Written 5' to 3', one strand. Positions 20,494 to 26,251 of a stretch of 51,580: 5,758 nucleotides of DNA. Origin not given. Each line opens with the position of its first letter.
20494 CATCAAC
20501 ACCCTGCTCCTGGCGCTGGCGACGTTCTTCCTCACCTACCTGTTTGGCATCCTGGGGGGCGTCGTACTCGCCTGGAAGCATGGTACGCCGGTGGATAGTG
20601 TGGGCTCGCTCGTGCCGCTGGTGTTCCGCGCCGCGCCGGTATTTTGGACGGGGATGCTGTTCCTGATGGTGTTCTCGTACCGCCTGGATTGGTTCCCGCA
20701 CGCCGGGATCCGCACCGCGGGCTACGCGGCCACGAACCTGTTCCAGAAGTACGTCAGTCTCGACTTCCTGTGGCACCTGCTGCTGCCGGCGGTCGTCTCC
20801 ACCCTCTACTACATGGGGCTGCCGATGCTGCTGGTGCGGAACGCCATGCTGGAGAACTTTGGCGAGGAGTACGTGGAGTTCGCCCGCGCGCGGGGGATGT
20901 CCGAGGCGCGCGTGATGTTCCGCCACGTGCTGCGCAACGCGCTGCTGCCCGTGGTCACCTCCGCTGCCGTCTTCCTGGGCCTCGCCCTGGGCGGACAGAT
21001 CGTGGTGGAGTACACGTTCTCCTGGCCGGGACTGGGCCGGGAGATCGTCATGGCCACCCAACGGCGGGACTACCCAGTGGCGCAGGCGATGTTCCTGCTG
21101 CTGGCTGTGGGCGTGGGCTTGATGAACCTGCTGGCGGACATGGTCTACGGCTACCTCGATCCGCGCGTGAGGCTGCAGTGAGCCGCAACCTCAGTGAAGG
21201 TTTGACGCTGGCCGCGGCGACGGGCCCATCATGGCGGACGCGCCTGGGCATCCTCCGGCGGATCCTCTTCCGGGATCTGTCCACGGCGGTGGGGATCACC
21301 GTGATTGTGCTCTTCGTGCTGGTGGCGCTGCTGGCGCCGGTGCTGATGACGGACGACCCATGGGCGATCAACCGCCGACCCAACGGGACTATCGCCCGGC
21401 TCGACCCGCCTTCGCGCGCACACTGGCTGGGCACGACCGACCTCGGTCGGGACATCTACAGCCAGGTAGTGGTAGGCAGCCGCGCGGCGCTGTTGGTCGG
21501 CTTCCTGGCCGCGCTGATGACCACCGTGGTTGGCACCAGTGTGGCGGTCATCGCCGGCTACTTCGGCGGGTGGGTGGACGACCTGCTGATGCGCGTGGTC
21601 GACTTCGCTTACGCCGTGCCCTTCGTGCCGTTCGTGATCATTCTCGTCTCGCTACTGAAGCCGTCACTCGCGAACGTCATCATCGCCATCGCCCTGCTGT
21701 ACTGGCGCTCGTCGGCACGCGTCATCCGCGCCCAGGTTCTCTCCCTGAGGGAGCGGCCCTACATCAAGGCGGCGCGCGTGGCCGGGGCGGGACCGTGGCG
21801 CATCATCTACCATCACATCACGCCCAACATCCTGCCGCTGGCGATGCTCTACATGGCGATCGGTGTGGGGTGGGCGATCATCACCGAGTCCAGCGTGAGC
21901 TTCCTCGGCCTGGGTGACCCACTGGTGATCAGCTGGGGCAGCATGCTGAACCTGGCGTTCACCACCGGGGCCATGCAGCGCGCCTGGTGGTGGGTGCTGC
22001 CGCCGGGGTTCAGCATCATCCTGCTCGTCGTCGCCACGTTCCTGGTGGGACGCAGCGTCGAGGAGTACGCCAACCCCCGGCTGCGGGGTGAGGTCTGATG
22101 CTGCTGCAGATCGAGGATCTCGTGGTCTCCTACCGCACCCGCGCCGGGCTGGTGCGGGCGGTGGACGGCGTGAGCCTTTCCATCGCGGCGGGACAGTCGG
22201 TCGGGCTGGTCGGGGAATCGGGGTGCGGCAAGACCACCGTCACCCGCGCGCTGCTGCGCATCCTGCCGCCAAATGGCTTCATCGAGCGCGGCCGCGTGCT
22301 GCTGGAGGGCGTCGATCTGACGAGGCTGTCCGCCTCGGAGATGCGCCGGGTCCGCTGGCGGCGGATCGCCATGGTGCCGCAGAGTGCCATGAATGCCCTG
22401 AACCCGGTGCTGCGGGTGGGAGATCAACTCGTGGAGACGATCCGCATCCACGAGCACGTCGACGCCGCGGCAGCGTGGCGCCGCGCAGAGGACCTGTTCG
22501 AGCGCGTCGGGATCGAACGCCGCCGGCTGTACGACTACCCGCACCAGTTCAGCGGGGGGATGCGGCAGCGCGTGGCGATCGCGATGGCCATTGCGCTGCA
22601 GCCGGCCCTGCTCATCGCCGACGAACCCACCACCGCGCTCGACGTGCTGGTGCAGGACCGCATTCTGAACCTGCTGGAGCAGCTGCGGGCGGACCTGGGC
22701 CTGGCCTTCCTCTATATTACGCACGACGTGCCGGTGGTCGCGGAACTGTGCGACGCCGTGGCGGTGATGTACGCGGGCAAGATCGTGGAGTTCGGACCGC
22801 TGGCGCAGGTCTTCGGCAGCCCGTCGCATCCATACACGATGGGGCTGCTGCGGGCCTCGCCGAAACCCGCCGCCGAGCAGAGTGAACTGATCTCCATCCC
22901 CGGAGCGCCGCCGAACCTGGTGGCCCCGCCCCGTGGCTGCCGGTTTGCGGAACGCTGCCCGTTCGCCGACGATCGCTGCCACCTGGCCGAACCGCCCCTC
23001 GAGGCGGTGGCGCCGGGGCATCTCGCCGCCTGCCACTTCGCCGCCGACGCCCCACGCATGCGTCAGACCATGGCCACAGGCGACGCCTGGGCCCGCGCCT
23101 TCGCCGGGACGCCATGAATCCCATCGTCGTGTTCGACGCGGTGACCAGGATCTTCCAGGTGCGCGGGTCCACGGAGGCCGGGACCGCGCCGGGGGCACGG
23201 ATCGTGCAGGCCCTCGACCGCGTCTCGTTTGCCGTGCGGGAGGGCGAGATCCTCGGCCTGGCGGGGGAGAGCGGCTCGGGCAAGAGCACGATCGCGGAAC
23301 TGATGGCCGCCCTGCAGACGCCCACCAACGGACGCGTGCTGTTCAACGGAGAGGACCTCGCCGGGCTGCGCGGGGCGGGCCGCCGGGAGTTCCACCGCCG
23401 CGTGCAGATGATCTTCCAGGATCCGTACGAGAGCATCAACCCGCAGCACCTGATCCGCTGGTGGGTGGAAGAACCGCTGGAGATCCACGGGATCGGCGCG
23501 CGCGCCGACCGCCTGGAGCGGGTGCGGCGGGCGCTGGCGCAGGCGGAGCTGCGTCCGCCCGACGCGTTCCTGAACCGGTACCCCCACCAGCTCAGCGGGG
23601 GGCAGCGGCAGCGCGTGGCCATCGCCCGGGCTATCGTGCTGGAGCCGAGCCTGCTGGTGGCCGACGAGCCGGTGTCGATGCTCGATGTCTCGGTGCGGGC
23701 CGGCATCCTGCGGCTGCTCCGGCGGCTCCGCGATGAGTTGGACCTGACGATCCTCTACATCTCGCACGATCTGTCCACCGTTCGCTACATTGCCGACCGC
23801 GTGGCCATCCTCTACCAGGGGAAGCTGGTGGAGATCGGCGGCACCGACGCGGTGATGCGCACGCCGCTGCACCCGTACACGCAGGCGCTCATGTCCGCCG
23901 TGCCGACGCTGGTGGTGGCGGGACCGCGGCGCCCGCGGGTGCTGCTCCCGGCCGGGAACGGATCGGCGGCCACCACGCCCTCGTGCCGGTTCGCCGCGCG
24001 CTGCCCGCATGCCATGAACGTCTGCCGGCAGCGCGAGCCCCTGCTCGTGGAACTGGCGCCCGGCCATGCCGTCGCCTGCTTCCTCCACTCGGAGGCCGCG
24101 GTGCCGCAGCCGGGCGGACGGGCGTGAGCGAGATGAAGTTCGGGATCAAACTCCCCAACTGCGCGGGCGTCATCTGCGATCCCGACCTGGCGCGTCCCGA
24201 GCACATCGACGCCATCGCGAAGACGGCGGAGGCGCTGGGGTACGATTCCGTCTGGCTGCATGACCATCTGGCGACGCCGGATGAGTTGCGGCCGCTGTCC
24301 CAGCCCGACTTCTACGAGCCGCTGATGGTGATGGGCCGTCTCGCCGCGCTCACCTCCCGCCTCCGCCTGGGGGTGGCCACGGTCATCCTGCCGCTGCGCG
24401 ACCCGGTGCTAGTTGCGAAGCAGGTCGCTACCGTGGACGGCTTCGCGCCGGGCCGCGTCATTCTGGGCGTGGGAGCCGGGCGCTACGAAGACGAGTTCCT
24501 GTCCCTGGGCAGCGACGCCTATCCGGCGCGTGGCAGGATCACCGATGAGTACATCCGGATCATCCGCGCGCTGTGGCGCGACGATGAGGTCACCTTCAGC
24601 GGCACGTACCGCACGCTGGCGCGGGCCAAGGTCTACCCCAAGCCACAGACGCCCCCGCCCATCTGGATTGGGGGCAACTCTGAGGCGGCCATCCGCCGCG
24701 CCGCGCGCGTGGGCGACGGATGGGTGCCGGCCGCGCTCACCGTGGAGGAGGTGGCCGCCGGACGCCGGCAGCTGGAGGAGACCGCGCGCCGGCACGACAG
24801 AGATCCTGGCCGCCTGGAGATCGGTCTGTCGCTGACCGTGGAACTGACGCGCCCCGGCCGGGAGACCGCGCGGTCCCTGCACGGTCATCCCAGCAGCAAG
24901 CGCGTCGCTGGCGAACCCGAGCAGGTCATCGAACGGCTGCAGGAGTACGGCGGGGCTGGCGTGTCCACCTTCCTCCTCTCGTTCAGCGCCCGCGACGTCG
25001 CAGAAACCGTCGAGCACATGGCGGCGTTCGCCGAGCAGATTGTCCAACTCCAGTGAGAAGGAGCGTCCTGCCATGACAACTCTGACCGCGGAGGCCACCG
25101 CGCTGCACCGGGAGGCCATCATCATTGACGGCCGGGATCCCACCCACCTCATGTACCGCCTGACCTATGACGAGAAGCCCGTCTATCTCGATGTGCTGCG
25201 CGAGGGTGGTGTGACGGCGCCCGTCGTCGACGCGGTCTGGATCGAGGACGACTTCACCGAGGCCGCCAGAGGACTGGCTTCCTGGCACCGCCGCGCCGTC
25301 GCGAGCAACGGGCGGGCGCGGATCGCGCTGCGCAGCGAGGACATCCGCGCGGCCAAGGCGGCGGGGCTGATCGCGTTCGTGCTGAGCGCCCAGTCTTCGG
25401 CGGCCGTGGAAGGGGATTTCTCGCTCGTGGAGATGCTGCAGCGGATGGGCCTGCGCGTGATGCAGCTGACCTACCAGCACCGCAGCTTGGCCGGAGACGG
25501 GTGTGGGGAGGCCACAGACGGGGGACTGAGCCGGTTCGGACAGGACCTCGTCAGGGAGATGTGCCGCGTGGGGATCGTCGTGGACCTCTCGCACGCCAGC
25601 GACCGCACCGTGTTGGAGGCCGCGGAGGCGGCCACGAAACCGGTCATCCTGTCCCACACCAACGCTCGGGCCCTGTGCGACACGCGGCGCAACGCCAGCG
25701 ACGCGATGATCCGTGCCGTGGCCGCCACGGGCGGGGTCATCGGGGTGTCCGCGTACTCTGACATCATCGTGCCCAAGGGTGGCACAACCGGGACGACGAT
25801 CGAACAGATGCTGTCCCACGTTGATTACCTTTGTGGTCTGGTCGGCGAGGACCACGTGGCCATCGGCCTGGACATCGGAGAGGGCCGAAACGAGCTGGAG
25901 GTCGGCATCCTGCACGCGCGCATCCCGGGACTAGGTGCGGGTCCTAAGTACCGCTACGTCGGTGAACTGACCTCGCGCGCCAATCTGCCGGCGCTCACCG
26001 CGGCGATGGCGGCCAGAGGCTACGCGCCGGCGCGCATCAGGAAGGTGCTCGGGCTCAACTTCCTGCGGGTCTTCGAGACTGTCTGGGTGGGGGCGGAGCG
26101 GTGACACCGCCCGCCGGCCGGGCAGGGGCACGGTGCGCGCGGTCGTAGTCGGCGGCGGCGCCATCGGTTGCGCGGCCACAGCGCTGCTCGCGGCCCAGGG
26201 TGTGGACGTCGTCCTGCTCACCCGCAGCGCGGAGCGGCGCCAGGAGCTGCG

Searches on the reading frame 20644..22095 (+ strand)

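Call 38: search_protein_families(library=pfam, proteins=[window:20644-22095:+], max_evalue=0.001)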
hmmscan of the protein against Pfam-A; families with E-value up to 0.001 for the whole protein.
window:20644-22095:+ (484 aa): 1 family
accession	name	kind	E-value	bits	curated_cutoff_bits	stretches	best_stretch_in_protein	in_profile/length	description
PF00528.27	BPD_transp_1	-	1.5e-28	100.3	26.4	1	297-481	1-183/184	Binding-protein-dependent transport system inner membrane component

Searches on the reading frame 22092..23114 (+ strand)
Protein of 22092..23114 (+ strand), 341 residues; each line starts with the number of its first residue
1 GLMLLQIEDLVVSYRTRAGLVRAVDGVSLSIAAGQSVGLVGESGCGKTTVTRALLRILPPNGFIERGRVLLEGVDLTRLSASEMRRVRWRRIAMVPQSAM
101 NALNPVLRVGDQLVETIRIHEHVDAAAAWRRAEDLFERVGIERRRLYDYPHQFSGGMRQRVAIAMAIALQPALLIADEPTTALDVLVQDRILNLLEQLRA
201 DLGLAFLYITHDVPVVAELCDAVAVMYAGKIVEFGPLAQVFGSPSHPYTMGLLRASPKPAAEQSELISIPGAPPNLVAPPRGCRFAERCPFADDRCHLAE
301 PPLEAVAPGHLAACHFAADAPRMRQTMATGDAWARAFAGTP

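Call 31: search_protein_families(library=pfam, proteins=[window:22092-23114:+], max_evalue=0.001)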
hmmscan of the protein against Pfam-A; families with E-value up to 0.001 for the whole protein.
window:22092-23114:+ (341 aa): 5 families
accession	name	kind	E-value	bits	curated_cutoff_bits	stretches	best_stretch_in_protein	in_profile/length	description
PF00005.33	ABC_tran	-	1.5e-30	107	25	1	25-181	2-137/137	ABC transporter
PF08352.17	oligo_HPY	-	1.5e-20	73.8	27.1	1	232-296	1-65/65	Oligopeptide/dipeptide transporter, C-terminal region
PF13304.12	AAA_21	-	7.7e-09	36.5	27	1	146-216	231-302/304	AAA domain, putative AbiEii toxin, Type IV TA system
PF02463.25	SMC_N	-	0.00032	20.6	40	0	133-225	124-211/220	RecF/RecN/SMC N terminal domain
PF13191.12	AAA_16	-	0.00041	21.3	32.6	1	33-65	21-57/167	AAA ATPase domain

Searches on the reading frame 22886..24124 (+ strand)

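Call 31: search_protein_families(library=pfam, proteins=[window:22886-24124:+], max_evalue=0.001)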
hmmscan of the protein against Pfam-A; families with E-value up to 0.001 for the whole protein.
window:22886-24124:+ (413 aa): 3 families
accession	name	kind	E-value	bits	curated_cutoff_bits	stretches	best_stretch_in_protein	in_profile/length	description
PF00005.33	ABC_tran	-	5e-32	111.8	25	1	110-263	1-136/137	ABC transporter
PF08352.17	oligo_HPY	-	3.5e-14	53.4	27.1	1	315-380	1-65/65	Oligopeptide/dipeptide transporter, C-terminal region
PF13555.12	AAA_29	-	0.0005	20.2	27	1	114-154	16-55/61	P-loop containing region of AAA domain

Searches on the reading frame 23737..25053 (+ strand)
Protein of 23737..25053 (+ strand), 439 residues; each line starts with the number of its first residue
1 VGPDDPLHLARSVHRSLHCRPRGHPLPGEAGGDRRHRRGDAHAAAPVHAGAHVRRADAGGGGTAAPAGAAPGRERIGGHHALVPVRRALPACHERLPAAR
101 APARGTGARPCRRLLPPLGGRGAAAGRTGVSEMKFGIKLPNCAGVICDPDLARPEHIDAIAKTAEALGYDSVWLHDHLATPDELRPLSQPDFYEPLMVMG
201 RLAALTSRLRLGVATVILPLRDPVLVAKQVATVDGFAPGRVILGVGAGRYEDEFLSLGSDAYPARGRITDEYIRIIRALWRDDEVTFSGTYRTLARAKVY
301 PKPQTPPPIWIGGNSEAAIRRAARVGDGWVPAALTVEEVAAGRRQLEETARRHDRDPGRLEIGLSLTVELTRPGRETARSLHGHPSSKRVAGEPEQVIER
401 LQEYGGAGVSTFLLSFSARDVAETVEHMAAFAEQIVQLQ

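Call 31: search_protein_families(library=pfam, proteins=[window:23737-25053:+], max_evalue=0.001)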
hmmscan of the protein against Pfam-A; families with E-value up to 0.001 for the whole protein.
window:23737-25053:+ (439 aa): 1 family
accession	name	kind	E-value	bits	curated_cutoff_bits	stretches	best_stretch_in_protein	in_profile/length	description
PF00296.26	Bac_luciferase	-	4.3e-62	210.7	27.9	1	133-380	1-239/314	Luciferase-like monooxygenase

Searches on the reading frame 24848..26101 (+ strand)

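Call 32: search_protein_families(library=pfam, proteins=[window:24848-26101:+], max_evalue=0.001)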
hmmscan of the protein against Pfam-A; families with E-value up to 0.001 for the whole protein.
window:24848-26101:+ (418 aa): 1 family
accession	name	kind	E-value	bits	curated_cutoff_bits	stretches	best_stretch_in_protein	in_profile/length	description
PF01244.27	Peptidase_M19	-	1.3e-74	251.7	26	1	86-410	2-318/319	Membrane dipeptidase (Peptidase family M19)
